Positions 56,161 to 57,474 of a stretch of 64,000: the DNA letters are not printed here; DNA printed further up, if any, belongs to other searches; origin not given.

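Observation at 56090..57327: Seven (A)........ octamers packed into 190 bp of AT-rich DNA in front of a stand-alone GSU2403-like nucleotidyltransferase-fold gene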

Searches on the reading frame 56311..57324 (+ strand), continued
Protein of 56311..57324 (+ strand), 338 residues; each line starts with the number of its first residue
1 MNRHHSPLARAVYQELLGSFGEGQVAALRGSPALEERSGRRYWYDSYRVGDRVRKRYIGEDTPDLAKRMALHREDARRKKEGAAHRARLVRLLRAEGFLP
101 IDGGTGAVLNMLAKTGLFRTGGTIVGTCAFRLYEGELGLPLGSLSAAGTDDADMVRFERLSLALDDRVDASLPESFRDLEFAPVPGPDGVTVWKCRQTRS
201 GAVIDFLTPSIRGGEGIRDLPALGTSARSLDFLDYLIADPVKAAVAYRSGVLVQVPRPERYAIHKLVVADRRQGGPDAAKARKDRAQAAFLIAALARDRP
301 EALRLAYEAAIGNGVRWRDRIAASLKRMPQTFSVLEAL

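Call 71: get_annotated_region(hit=H48, flank=2500)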
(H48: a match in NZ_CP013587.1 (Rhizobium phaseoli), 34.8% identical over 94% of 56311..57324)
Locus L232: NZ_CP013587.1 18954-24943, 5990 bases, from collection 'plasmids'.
description: Rhizobium phaseoli strain N161 plasmid pRphaN161b, complete sequence
organism: Rhizobium phaseoli (NCBI taxid 396)
taxonomy: Bacteria; Pseudomonadota; Alphaproteobacteria; Hyphomicrobiales; Rhizobiaceae; Rhizobium; Rhizobium phaseoli
host: -; source: Phaseolus vulgaris,Whole organism,Legume-root nodule,legume-root nodule; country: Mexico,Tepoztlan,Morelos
typing (MOB-suite, as given by PLSDB): conjugative; replicon rep_cluster_287; relaxase MOBQ; mating-pair formation MPF_T
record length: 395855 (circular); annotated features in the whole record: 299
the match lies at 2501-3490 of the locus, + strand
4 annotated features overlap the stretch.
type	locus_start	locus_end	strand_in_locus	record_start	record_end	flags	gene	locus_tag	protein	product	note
CDS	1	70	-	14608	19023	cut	-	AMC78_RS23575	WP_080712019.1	HNH endonuclease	-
CDS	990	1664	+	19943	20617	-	-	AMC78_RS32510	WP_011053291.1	transcriptional regulator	-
CDS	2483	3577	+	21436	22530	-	-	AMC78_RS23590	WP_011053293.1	GSU2403 family nucleotidyltransferase fold protein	-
CDS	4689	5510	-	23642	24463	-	-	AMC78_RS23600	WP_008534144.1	universal stress protein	-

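Call 72: get_annotated_region(hit=H69, flank=2500)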
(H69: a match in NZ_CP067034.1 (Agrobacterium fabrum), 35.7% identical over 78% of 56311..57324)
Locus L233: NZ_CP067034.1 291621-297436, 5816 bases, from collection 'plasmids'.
description: Agrobacterium fabrum strain EHA105 plasmid pAtA136, complete sequence
organism: Agrobacterium fabrum (NCBI taxid 1176649)
taxonomy: Bacteria; Pseudomonadota; Alphaproteobacteria; Hyphomicrobiales; Rhizobiaceae; Agrobacterium; Agrobacterium fabrum
host: -; source: -; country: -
typing (MOB-suite, as given by PLSDB): conjugative; relaxase MOBQ; mating-pair formation MPF_T
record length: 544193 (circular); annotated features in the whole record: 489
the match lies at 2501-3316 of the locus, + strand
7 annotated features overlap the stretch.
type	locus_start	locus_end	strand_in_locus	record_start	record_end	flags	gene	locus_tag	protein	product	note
CDS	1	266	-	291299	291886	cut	-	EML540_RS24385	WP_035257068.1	TetR/AcrR family transcriptional regulator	GO:0006355 - regulation of DNA-templated transcription [Evidence IEA]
CDS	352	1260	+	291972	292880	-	-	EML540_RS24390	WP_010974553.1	alpha/beta hydrolase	-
CDS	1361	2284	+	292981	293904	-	-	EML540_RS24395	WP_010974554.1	alpha/beta hydrolase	-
CDS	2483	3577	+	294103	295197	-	-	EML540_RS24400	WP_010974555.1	GSU2403 family nucleotidyltransferase fold protein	-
CDS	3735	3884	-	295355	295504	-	-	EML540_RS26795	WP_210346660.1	hypothetical protein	-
CDS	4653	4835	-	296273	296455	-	-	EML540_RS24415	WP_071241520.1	hypothetical protein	-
CDS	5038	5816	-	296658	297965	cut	-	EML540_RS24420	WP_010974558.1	aspartate aminotransferase family protein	-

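Call 73: get_annotated_region(hit=H39, flank=2500)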
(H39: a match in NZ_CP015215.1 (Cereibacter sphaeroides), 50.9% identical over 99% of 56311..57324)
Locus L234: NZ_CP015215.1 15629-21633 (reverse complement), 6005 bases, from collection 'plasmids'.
description: Cereibacter sphaeroides strain MBTLJ-13 plasmid d, complete sequence
organism: Cereibacter sphaeroides (NCBI taxid 1063)
taxonomy: Bacteria; Pseudomonadota; Alphaproteobacteria; Rhodobacterales; Paracoccaceae; Cereibacter; Cereibacter sphaeroides
host: -; source: Cereibacter sphaeroides 2.4.1,single cell; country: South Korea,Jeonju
typing (MOB-suite, as given by PLSDB): non-mobilizable
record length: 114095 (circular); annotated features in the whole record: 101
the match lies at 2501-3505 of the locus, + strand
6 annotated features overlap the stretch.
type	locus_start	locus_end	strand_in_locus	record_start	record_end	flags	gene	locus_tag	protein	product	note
CDS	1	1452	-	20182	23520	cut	-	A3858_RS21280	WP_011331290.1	M10 family metallopeptidase C-terminal domain-containing protein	-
CDS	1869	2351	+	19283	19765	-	-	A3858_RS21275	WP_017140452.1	YetF domain-containing protein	-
CDS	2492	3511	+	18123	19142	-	-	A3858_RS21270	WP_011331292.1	GSU2403 family nucleotidyltransferase fold protein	-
CDS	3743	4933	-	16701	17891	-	-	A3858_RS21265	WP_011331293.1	PHB depolymerase family esterase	-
CDS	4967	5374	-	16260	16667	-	-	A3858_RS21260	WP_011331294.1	CopG family transcriptional regulator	-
CDS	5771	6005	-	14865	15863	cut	-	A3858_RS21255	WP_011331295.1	NAD-dependent epimerase/dehydratase family protein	-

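Call 74: get_annotated_region(hit=H41, flank=2500)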
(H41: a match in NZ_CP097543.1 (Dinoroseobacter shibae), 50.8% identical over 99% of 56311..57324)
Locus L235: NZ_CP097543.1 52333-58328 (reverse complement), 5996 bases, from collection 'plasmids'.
description: Dinoroseobacter shibae strain DSM 112351 plasmid pDSHI03, complete sequence
organism: Dinoroseobacter shibae (NCBI taxid 215813)
taxonomy: Bacteria; Pseudomonadota; Alphaproteobacteria; Rhodobacterales; Roseobacteraceae; Dinoroseobacter; Dinoroseobacter shibae
host: -; source: Prorocentrum lima,pure culture; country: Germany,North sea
typing (MOB-suite, as given by PLSDB): conjugative; replicon rep_cluster_599; relaxase MOBP; mating-pair formation MPF_T
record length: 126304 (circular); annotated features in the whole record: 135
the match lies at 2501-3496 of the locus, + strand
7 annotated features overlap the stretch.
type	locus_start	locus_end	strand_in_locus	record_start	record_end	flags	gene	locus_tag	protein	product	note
CDS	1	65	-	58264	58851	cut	-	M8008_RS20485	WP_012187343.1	hypothetical protein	-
CDS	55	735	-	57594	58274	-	-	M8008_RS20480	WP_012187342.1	SOS response-associated peptidase family protein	GO:0006974 - DNA damage response [Evidence IEA]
CDS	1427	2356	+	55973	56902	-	-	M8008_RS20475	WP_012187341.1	DUF2493 domain-containing protein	-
CDS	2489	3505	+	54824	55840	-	-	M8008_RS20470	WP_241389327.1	GSU2403 family nucleotidyltransferase fold protein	-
CDS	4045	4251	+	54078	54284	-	-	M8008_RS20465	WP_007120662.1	hypothetical protein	-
CDS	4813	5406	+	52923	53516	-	-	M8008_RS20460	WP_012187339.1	transposase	-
CDS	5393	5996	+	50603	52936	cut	-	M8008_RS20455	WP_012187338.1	relaxase/mobilization nuclease domain-containing protein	-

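Call 80: search_dna_similar(query=window:56311-57324:+, collection=phages, mode=protein, max_rows=10)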
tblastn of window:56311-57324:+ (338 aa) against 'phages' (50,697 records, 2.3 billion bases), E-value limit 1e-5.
No match.
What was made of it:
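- Tried and rejected: tblastn against phage genomes: no match (call 80).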
